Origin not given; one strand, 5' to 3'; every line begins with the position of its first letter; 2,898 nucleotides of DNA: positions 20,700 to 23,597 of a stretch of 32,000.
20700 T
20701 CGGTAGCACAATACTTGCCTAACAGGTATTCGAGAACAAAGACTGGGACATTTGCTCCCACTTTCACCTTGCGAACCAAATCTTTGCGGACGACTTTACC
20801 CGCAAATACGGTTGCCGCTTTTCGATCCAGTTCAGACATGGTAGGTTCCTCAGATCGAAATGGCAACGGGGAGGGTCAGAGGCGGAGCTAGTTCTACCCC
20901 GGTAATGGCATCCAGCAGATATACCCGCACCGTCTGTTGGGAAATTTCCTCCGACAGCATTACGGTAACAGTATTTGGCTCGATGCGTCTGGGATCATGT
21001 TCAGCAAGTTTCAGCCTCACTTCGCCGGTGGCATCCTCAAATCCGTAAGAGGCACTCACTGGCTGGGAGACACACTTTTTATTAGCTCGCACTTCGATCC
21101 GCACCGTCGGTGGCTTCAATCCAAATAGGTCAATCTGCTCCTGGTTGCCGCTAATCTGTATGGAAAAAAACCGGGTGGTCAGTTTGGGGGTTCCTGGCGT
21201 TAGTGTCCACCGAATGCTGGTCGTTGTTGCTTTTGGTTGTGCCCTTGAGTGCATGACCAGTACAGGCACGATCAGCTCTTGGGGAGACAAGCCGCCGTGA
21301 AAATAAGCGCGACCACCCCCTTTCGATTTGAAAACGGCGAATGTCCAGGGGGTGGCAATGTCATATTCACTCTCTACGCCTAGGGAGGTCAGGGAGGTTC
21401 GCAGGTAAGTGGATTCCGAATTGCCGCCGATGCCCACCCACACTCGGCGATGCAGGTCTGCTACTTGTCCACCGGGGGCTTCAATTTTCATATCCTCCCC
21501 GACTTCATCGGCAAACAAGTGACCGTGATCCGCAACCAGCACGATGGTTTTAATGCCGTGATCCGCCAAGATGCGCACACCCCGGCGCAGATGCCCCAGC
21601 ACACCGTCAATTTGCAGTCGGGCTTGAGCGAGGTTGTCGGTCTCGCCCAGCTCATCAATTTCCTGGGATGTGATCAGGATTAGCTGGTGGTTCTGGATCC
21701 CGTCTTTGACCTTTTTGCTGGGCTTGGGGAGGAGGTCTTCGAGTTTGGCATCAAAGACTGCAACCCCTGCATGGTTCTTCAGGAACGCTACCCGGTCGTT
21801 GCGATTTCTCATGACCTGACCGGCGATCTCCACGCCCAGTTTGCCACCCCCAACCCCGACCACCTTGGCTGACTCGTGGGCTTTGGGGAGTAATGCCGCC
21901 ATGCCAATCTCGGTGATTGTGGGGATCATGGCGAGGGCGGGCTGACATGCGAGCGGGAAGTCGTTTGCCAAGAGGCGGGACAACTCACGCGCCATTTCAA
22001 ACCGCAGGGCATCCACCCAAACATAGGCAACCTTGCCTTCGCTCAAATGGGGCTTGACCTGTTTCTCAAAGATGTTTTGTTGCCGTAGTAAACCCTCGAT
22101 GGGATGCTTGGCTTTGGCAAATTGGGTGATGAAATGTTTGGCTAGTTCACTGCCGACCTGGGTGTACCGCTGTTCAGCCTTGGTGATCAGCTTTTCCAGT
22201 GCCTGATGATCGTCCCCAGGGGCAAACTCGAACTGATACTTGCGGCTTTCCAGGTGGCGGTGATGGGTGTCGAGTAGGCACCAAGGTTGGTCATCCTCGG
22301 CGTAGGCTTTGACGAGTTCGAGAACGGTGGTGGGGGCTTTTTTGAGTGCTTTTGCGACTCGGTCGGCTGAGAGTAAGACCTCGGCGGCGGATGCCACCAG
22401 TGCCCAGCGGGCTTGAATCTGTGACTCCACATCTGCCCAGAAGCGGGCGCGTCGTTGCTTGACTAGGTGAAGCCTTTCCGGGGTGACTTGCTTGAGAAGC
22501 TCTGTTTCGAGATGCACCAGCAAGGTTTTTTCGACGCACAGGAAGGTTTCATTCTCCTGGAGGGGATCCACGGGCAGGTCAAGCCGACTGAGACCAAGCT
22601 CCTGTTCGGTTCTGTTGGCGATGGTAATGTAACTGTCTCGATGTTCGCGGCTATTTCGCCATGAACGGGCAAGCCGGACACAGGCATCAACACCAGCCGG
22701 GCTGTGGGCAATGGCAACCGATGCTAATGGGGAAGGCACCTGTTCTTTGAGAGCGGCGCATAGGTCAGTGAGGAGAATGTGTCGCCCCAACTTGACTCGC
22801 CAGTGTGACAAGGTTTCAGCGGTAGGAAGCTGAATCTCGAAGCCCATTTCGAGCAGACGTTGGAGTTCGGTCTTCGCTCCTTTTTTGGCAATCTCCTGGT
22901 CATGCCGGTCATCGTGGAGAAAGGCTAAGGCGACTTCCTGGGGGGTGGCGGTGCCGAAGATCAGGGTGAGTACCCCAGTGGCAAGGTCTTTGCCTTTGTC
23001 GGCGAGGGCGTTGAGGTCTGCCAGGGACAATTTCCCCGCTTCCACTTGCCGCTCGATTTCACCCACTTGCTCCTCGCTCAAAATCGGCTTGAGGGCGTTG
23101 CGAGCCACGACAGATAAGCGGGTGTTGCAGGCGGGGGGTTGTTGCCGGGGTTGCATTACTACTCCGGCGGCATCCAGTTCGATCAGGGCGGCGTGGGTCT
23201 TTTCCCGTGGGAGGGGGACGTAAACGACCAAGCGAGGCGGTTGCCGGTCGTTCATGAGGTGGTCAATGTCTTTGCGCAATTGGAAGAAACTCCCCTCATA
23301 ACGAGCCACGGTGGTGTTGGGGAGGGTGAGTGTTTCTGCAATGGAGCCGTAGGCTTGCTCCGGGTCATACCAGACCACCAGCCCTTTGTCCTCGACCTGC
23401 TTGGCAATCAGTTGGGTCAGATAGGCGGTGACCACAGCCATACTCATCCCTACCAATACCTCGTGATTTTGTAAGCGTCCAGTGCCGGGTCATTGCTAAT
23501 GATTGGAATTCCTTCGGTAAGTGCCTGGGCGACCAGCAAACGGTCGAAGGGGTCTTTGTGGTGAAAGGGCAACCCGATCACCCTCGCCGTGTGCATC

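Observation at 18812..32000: Type 1 BREX operon with PIN/Phd toxin-antitoxin cassettes inserted at both internal gene junctions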

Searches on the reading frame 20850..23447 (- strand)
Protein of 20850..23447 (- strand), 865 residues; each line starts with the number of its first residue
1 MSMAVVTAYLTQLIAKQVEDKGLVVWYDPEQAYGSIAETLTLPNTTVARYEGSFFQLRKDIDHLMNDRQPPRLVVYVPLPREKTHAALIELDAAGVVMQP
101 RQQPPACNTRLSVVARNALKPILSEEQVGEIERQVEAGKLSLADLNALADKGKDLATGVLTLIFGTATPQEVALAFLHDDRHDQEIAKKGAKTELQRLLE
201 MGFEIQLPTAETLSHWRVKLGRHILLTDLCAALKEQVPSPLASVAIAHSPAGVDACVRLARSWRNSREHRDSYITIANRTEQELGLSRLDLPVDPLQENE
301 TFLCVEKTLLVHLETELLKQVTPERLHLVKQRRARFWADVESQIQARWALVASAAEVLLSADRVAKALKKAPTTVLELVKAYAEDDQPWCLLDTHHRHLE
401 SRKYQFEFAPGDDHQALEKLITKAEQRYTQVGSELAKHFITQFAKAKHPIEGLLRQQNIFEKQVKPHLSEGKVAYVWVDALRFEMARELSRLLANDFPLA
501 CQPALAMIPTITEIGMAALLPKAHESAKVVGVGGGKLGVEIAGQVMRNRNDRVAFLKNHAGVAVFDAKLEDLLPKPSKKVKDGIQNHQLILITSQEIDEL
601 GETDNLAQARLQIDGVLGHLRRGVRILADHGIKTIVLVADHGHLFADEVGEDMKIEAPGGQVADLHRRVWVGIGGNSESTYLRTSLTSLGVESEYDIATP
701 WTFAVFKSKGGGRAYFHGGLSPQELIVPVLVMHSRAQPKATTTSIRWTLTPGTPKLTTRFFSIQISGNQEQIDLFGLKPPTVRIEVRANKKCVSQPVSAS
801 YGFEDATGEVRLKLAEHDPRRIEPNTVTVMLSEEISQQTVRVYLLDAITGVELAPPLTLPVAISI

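Call 4: search_protein_families(library=pfam, proteins=[window:20850-23447:-], max_evalue=0.01)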
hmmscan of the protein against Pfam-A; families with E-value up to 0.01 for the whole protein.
window:20850-23447:- (865 aa): 1 family
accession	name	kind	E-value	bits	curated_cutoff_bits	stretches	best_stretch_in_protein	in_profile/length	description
PF08665.17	PglZ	-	1.1e-17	65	25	1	472-646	2-175/179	PglZ domain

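Call 8: find_encoding_contigs(protein=window:20850-23447:-, flank=10000, max_places=6)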
Protein window:20850-23447:- (865 aa): 1 contig read that carries it; 1 place shown.
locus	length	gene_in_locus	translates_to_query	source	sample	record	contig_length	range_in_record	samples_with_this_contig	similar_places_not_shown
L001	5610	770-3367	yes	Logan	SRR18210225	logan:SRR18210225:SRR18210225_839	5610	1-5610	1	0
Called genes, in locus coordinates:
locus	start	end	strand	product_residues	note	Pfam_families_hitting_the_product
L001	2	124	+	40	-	?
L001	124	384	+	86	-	PF02604:PhdYeFM_antitox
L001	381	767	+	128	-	PF01850:PIN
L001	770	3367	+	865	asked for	PF08665:PglZ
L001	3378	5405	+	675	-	PF20442:BrxL_N, PF13337:BrxL_ATPase, PF05362:Lon_C, PF13541:ChlI (weak)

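Call 9: search_protein_families(library=padloc, proteins=[window:20850-23447:-], max_evalue=0.001)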
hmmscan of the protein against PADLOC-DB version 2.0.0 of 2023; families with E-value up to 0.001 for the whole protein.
window:20850-23447:- (865 aa): 13 families
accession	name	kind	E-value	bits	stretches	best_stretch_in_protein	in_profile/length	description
PDLC02559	PglZ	-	9.1e-110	366.2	1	6-853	4-847/860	PglZ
PDLC02561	PglZ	-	1.4e-91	305.9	1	11-813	8-797/840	PglZ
PDLC02564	PglZ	-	5e-67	225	1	218-765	218-759/855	PglZ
PDLC02547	PglZ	-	2e-66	222.8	1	223-811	221-807/855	PglZ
PDLC02548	PglZ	-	1.1e-56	190.8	2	249-749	262-757/961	PglZ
PDLC02563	PglZ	-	8.2e-43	144.7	1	223-748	218-728/831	PglZ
PDLC02566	PglZ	-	2e-20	70.6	1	461-748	430-695/774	PglZ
PDLC02557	PglZ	-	4.7e-18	62.8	1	258-732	249-709/834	PglZ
PDLC02545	PglZ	-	4.1e-16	56.5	1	418-778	360-680/750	PglZ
PDLC02553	PglZ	-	3.3e-14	50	1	426-734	432-748/868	PglZ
PDLC02551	PglZ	-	1.6e-11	41.1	1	456-786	440-779/856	PglZ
PDLC02565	PglZ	-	8.5e-11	38.9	2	369-520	389-538/910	PglZ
PDLC02562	PglZ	-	5.5e-08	29.7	1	415-728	416-723/730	PglZ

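Call 11: find_homologous_proteins(query=window:20850-23447:-, max_evalue=1e-30)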
Query window:20850-23447:- (865 aa): 1044 proteins with E <= 1e-30 among 8000 candidates; the best 120 are listed.
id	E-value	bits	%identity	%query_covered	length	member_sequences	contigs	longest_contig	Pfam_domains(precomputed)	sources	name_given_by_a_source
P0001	0.0e+0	1932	100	100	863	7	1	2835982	PF08665.18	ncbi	ncbi:PglZ domain-containing protein [Synechococcus sp. C9]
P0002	0.0e+0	1795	93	100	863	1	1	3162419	PF08665.18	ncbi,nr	ncbi:PglZ domain-containing protein [Gloeomargaritales cyanobacterium VI4D9]|nr:PglZ domain-containi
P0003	0.0e+0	1794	93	100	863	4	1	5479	PF08665.18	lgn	-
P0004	0.0e+0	1581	80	100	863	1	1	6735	PF08665.18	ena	-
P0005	0.0e+0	1578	80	100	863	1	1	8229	PF08665.18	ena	-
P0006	0.0e+0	1567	79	100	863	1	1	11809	PF08665.18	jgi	jgi:hypothetical protein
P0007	0.0e+0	1566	79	100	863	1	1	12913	PF08665.18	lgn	-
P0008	0.0e+0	1559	79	100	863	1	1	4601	PF08665.18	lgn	-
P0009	0.0e+0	1558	78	100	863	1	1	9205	PF08665.18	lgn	-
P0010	0.0e+0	1557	78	100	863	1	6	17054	PF08665.18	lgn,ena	-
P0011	0.0e+0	1556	79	100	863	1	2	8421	PF08665.18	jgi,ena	-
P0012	0.0e+0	1555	79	100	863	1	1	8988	PF08665.18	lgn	-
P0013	0.0e+0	1555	79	100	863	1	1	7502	PF08665.18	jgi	jgi:hypothetical protein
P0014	0.0e+0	1553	78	100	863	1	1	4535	PF08665.18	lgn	-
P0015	0.0e+0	1550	79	100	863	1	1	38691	PF08665.18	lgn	-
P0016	0.0e+0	1548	79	100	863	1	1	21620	PF08665.18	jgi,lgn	jgi:hypothetical protein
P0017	0.0e+0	1545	78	100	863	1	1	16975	PF08665.18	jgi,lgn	jgi:hypothetical protein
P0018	0.0e+0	1542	78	100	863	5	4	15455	PF08665.18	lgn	-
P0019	0.0e+0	1541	78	100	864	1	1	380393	PF08665.18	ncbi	-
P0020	0.0e+0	1535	78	100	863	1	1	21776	PF08665.18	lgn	-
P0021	0.0e+0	1532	78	100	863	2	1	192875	PF08665.18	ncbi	-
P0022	0.0e+0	1528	78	100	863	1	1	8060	PF08665.18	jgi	jgi:hypothetical protein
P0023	0.0e+0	1528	77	100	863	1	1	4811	PF08665.18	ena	-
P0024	0.0e+0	1528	78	100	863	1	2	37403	PF08665.18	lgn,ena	-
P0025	0.0e+0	1527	77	100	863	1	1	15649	PF08665.18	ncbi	-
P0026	0.0e+0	1527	77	100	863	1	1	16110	PF08665.18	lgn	-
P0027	0.0e+0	1526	77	100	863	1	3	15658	PF08665.18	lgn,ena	-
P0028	0.0e+0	1524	77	100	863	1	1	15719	PF08665.18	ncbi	-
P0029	0.0e+0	1524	77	100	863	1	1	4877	PF08665.18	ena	-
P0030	0.0e+0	1524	78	100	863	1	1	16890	PF08665.18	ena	-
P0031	0.0e+0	1524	77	100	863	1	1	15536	PF08665.18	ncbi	-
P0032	0.0e+0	1522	78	100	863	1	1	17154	PF08665.18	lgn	-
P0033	0.0e+0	1521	77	100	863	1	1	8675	PF08665.18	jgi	jgi:hypothetical protein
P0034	0.0e+0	1520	77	100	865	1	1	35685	PF08665.18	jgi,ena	-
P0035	0.0e+0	1520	77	99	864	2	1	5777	PF08665.18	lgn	-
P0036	0.0e+0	1520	77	100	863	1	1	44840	PF08665.18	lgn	-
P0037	0.0e+0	1519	77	100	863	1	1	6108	PF08665.18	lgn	-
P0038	0.0e+0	1514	77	100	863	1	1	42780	PF08665.18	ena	-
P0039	0.0e+0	1512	77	100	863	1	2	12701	PF08665.18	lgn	-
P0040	0.0e+0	1512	77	100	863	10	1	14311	PF08665.18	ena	-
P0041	0.0e+0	1511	77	100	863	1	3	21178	PF08665.18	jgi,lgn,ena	jgi:hypothetical protein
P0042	0.0e+0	1511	77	100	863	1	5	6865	PF08665.18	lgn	-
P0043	0.0e+0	1509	77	100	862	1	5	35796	PF08665.18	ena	-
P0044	0.0e+0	1508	77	100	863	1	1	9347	PF08665.18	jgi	jgi:hypothetical protein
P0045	0.0e+0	1506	77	100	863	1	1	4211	PF08665.18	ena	-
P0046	0.0e+0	1505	76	100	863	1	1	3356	PF08665.18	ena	-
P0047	0.0e+0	1505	76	100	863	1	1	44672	PF08665.18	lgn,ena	-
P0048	0.0e+0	1504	75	100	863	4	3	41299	PF08665.18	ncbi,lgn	-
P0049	0.0e+0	1502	76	100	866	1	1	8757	PF08665.18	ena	-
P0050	0.0e+0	1501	76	100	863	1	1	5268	PF08665.18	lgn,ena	-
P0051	0.0e+0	1501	76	100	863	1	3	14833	PF08665.18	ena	-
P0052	0.0e+0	1500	76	100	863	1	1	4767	PF08665.18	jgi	-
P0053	0.0e+0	1499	76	100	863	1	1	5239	PF08665.18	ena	-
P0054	0.0e+0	1498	76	100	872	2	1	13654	PF08665.18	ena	-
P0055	0.0e+0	1498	76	100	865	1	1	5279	PF08665.18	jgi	jgi:hypothetical protein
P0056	0.0e+0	1497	76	100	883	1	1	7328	PF08665.18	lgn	-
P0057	0.0e+0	1496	75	100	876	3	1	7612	PF08665.18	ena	-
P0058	0.0e+0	1495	76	100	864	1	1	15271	PF08665.18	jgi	jgi:PglZ domain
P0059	0.0e+0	1493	75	100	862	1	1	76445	PF08665.18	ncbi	-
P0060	0.0e+0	1493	75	100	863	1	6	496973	PF08665.18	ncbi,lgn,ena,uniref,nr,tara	ncbi:MAG: hypothetical protein CME33_19860 [Gimesia sp.]|uniref:PglZ domain-containing protein n=1 T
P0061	0.0e+0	1492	76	100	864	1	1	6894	PF08665.18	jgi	-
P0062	0.0e+0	1491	76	100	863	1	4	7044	PF08665.18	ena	-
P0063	0.0e+0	1490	75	100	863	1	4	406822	PF08665.18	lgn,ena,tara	tara:strand:- start:21808 stop:24399 length:2592 start_codon:yes stop_codon:yes gene_type:complete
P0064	0.0e+0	1490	76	100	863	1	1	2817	PF08665.18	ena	-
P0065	0.0e+0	1489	75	100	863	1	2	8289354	PF08665.18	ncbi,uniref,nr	ncbi:PglZ domain-containing protein [Gimesia chilikensis]|uniref:PglZ domain protein n=1 Tax=Gimesia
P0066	0.0e+0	1486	75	100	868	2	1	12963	PF08665.18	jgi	jgi:hypothetical protein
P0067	0.0e+0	1486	75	100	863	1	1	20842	PF08665.18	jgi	jgi:PglZ domain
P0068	0.0e+0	1486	75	100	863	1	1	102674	PF08665.18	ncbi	-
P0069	0.0e+0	1486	76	100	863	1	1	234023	PF08665.18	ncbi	-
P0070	0.0e+0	1485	75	100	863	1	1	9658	PF08665.18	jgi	-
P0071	0.0e+0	1485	76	100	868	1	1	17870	PF08665.18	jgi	jgi:hypothetical protein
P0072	0.0e+0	1485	76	100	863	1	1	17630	PF08665.18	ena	-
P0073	0.0e+0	1483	76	100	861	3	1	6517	PF08665.18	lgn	-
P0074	0.0e+0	1482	75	100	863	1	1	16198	PF08665.18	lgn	-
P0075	0.0e+0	1482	76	100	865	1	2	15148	PF08665.18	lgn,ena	-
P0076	0.0e+0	1480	74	100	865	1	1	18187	PF08665.18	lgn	-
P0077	0.0e+0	1480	75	100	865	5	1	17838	PF08665.18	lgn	-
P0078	0.0e+0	1480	76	100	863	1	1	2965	PF08665.18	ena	-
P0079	0.0e+0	1480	75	100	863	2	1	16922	PF08665.18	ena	-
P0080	0.0e+0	1479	76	100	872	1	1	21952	PF08665.18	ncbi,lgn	ncbi:MAG: PglZ domain-containing protein [Candidatus Contendobacter sp.]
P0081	0.0e+0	1479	75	100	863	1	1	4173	PF08665.18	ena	-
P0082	0.0e+0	1477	76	100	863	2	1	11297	PF08665.18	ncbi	-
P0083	0.0e+0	1477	76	100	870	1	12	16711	PF08665.18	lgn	-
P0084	0.0e+0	1475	74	100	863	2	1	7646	PF08665.18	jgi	jgi:hypothetical protein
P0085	0.0e+0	1474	75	100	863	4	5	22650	PF08665.18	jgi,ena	jgi:hypothetical protein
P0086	0.0e+0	1473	75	100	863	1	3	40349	PF08665.18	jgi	jgi:hypothetical protein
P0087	0.0e+0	1472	75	100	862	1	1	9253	PF08665.18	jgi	jgi:hypothetical protein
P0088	0.0e+0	1470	75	100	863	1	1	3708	PF08665.18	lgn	-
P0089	0.0e+0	1470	75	100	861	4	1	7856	PF08665.18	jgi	jgi:hypothetical protein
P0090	0.0e+0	1470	75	100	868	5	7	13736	PF08665.18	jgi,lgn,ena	-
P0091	0.0e+0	1469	75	100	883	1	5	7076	PF08665.18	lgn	-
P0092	0.0e+0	1469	74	100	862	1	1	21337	PF08665.18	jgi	jgi:hypothetical protein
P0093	0.0e+0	1469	75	100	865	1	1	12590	PF08665.18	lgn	-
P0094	0.0e+0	1467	74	100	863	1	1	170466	PF08665.18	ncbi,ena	-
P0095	0.0e+0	1467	75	100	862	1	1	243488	PF08665.18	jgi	jgi:hypothetical protein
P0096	0.0e+0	1467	75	100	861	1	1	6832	PF08665.18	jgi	jgi:PglZ domain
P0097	0.0e+0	1467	75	100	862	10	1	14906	PF08665.18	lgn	-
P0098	0.0e+0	1466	75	100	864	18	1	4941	PF08665.18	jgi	jgi:hypothetical protein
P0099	0.0e+0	1465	75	100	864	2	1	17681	PF08665.18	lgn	-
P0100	0.0e+0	1464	74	100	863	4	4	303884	PF08665.18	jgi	-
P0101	0.0e+0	1463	75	100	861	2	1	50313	PF08665.18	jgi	jgi:hypothetical protein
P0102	0.0e+0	1463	75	100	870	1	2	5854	PF08665.18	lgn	-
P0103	0.0e+0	1462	73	100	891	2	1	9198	PF08665.18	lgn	-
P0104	0.0e+0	1462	74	100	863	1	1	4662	PF08665.18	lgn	-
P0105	0.0e+0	1462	74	100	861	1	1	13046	PF08665.18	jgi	jgi:hypothetical protein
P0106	0.0e+0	1462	75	100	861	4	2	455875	PF08665.18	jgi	jgi:hypothetical protein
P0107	0.0e+0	1461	74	100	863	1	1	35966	PF08665.18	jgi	jgi:PglZ domain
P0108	0.0e+0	1461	75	100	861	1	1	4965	PF08665.18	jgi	jgi:hypothetical protein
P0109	0.0e+0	1460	75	100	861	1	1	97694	PF08665.18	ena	-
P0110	0.0e+0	1460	75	100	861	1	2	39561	PF08665.18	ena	-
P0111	0.0e+0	1459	74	100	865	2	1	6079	PF08665.18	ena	-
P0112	0.0e+0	1459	75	100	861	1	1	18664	PF08665.18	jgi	jgi:hypothetical protein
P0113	0.0e+0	1459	75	100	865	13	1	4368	PF08665.18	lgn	-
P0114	0.0e+0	1458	73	100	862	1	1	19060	PF08665.18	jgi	jgi:hypothetical protein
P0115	0.0e+0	1458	75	100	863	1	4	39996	PF08665.18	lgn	-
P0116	0.0e+0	1457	74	100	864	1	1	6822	PF08665.18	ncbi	-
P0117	0.0e+0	1457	74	100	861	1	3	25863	PF08665.18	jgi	jgi:hypothetical protein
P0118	0.0e+0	1457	75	100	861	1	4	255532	PF08665.18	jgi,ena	jgi:hypothetical protein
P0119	0.0e+0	1457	75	100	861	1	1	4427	PF08665.18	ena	-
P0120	0.0e+0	1456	74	100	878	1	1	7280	PF08665.18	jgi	jgi:PglZ domain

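Call 13: find_related_loci(query=window:20850-23447:-, collection=genome_contigs, flank=10000)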
Query window:20850-23447:- (865 aa) in genome_contigs; peptide patterns used: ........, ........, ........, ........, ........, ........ (x = any residue, [..] = any of these).
215 stretches matched a pattern; 34 encode a relative of the query (tblastn E <= 1e-3); 33 distinct loci.
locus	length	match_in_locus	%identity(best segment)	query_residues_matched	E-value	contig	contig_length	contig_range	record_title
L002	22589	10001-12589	79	3-865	0e+0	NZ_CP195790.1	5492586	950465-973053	Planctomicrobium sp. SH527 chromosome, complete genome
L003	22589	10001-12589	78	3-865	0e+0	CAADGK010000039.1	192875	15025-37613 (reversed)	uncultured Nitrosospira sp. isolate CMX.fa.gz genome assembly, contig: k127_881715, whole genome shotgun sequence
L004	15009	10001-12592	76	2-865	0e+0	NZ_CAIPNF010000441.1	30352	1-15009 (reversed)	MAG: uncultured Thiocystis sp. isolate Loclat_bin-17750, whole genome shotgun sequence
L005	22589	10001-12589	76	3-865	0e+0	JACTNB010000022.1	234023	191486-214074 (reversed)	MAG: Planctomycetota bacterium isolate BJ20 scaffold_22, whole genome shotgun sequence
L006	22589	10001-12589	75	3-865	0e+0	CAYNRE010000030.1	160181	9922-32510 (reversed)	MAG TPA_asm: uncultured Pirellulales bacterium isolate binchicken_co200_123 genome assembly, contig: k141_1777770, whole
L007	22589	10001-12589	76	3-865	0e+0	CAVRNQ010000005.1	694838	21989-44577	MAG: uncultured Acidobacteriota bacterium isolate MFD03726.bin.1.212 genome assembly, contig: contig_12757, whole genome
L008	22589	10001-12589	73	3-865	0e+0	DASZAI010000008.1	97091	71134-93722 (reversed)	MAG TPA_asm: Terriglobia bacterium isolate SMAG_U6384 k141_287668, whole genome shotgun sequence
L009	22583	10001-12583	74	3-865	0e+0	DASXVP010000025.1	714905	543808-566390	MAG TPA_asm: Paludibaculum sp. isolate SMAG_U4748 k141_218310, whole genome shotgun sequence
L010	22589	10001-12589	72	3-865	0e+0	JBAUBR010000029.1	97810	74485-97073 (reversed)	MAG: Terracidiphilus sp. isolate MFD10722_ilm_asm_bin9 k127_77767, whole genome shotgun sequence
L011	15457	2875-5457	74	3-865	0e+0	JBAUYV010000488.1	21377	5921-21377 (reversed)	MAG: Xanthobacteraceae bacterium isolate MFD06940_ilm_asm_bin18 k127_148864, whole genome shotgun sequence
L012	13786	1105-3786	72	1-865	0e+0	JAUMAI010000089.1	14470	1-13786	MAG: Pirellula sp. isolate P_PIRE1 NODE_9451_length_14470_cov_1.233145, whole genome shotgun sequence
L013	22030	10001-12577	72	5-865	0e+0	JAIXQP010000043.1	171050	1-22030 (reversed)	MAG: Acidobacteriales bacterium isolate C4_MAG_00032 pond_C4_MAG_00032_000000000023, whole genome shotgun sequence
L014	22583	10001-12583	71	3-865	0e+0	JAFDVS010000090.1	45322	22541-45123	MAG: Acidobacteria bacterium isolate SZAS-6 ACID-KAN-7__90__length-45322, whole genome shotgun sequence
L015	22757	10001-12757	69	6-865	0e+0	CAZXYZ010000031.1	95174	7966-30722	MAG TPA_asm: uncultured Pirellulaceae bacterium isolate binchicken_co16_356 genome assembly, contig: NODE_380_length_951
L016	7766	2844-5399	68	3-854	0e+0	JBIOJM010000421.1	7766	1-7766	MAG: Isosphaerales bacterium isolate GcC5-13 k141_1844684_length_7766_cov_28.9843, whole genome shotgun sequence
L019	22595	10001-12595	93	1-865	0e+0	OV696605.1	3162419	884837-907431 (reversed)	Gloeomargaritales cyanobacterium VI4D9 isolate Thaho_VI4D9 genome assembly, chromosome: 1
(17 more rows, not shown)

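Call 20: search_protein_families(library=pfam, proteins=[L019:4457-4843:+], max_evalue=0.01)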
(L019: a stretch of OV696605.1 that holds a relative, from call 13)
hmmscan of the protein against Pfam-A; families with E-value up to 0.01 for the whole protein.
L019:4457-4843:+ (128 aa): 1 family
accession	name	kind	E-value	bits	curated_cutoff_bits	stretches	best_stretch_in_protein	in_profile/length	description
PF01850.27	PIN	-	3.3e-12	47.5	23.6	1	4-120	2-115/120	PIN domain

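Call 40: search_protein_families(library=ncbifam, proteins=[L019:4457-4843:+, L003:5024-5845:+], max_evalue=0.001)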
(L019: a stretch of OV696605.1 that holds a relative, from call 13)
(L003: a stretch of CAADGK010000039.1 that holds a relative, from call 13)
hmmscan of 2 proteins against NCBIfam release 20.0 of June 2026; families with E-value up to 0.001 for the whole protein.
L019:4457-4843:+ (128 aa): 0 families

L003:5024-5845:+ (273 aa): 0 families
